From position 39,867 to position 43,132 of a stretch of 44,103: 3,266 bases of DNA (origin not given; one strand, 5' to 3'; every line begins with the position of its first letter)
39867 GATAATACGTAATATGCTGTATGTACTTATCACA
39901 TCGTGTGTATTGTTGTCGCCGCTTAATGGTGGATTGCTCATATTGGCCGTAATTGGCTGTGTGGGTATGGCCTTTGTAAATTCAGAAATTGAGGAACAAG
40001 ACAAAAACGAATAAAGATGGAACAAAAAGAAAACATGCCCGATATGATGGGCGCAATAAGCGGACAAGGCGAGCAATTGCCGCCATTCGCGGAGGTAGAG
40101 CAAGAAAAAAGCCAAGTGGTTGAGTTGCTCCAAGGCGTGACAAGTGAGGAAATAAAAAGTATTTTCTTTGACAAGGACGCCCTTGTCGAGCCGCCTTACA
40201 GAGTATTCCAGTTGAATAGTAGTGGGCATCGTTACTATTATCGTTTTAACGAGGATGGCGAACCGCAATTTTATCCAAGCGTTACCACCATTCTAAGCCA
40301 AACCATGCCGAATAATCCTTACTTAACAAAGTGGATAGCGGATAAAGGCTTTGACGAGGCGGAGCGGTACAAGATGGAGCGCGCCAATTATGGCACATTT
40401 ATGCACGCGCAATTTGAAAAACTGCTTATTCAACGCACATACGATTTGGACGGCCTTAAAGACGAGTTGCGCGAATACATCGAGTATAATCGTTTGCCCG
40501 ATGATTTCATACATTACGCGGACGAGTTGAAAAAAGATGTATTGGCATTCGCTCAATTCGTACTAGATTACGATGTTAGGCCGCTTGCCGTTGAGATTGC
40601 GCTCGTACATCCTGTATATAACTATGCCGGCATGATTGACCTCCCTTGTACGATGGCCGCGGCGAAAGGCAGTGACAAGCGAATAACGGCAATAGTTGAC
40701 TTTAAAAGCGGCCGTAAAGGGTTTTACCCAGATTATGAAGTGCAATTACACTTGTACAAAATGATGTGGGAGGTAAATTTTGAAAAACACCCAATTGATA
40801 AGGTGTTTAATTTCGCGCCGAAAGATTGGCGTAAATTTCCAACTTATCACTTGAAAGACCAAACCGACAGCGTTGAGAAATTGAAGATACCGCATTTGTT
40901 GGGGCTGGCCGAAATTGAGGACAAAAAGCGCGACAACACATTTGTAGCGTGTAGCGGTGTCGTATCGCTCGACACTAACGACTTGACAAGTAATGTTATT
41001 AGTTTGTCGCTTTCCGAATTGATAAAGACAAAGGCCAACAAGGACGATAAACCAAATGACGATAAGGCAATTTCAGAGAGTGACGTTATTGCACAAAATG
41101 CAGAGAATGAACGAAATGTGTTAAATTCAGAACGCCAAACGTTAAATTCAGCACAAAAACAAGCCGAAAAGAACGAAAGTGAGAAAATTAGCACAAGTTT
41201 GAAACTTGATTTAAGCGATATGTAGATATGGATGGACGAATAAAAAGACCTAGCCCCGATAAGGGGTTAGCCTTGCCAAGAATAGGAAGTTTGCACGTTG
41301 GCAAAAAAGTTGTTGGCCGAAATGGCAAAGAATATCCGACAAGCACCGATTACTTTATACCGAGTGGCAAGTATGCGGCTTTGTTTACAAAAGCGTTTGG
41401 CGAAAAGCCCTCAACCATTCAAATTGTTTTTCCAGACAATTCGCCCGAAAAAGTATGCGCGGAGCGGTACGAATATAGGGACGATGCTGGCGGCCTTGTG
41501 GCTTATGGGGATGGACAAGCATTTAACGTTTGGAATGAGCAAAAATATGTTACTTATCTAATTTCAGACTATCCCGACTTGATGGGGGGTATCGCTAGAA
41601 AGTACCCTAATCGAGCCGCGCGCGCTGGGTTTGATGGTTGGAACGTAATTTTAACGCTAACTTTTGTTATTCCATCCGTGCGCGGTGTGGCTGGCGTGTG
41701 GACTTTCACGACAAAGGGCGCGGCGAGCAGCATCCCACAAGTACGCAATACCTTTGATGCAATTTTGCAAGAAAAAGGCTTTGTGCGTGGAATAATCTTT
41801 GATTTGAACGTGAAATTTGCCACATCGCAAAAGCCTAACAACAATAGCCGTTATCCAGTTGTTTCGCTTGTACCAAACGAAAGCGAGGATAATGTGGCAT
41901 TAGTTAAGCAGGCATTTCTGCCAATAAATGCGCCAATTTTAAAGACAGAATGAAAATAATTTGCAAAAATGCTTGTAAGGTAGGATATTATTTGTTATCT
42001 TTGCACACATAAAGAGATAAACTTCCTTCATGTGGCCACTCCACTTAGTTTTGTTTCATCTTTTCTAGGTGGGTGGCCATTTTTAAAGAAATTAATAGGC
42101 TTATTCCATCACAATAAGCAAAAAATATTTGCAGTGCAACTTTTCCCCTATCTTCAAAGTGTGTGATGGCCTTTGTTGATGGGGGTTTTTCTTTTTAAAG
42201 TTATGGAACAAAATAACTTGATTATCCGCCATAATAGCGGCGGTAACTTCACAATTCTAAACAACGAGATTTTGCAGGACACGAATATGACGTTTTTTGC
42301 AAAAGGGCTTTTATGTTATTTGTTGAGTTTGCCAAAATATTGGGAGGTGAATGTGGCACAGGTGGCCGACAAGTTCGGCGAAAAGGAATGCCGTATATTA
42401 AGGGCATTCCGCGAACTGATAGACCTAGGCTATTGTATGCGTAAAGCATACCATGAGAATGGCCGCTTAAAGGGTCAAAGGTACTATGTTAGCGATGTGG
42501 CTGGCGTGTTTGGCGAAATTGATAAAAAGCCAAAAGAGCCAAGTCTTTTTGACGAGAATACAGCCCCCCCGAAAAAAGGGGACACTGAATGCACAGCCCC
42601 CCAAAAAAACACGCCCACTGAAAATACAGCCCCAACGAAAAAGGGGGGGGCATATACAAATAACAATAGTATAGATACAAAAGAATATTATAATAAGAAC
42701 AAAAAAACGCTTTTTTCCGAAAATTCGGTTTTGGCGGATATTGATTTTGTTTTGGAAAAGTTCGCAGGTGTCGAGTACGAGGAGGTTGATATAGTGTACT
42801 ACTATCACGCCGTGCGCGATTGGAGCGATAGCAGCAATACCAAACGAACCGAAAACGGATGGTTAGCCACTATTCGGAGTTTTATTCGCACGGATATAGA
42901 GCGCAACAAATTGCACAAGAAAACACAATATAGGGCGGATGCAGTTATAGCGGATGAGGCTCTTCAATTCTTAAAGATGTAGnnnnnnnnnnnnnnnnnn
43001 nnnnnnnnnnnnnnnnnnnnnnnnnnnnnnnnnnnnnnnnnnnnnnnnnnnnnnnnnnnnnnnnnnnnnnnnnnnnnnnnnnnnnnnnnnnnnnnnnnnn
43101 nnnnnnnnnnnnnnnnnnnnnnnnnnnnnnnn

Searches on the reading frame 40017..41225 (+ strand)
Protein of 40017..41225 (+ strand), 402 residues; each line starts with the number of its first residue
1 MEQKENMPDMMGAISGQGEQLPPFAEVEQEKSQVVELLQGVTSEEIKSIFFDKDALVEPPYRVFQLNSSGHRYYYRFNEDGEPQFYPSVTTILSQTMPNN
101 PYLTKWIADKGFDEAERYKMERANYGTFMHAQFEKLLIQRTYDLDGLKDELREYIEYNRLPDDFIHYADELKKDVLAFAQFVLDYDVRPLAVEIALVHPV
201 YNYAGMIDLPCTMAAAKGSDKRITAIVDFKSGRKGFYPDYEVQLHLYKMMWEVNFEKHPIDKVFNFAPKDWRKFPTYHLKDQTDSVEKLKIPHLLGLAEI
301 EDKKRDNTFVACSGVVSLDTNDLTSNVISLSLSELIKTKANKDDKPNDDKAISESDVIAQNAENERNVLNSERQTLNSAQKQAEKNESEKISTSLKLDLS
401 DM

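Call 76: search_protein_families(library=pfam, proteins=[window:40017-41225:+], max_evalue=0.001)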
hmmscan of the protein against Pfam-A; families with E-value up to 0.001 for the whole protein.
window:40017-41225:+ (402 aa): 1 family
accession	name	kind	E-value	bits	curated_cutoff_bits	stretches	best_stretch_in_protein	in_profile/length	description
PF12705.13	PDDEXK_1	-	4e-05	24.1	22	1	116-261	28-183/247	PD-(D/E)XK nuclease superfamily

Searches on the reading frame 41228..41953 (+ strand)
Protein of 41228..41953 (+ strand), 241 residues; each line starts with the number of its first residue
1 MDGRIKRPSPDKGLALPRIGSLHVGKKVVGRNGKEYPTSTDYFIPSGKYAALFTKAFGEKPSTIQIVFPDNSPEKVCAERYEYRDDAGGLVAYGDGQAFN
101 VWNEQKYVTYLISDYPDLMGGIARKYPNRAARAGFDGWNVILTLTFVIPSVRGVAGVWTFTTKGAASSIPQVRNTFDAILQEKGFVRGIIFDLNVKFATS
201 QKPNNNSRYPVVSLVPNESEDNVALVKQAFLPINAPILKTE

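Call 76: search_protein_families(library=pfam, proteins=[window:41228-41953:+], max_evalue=0.001)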
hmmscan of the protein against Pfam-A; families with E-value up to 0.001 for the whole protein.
window:41228-41953:+ (241 aa): 1 family
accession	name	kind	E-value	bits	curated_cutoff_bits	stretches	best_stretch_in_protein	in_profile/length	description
PF18897.5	Gp3-like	-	2.4e-29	103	23.6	1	19-217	1-191/191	Recombination directionality factor-like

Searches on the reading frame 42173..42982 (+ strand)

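Call 76: search_protein_families(library=pfam, proteins=[window:42173-42982:+], max_evalue=0.001)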
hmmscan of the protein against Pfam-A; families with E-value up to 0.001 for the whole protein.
window:42173-42982:+ (269 aa): 1 family
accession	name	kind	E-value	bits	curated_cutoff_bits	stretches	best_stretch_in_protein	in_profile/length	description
PF13730.12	HTH_36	-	0.00073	19.7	25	0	43-87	7-54/55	Helix-turn-helix domain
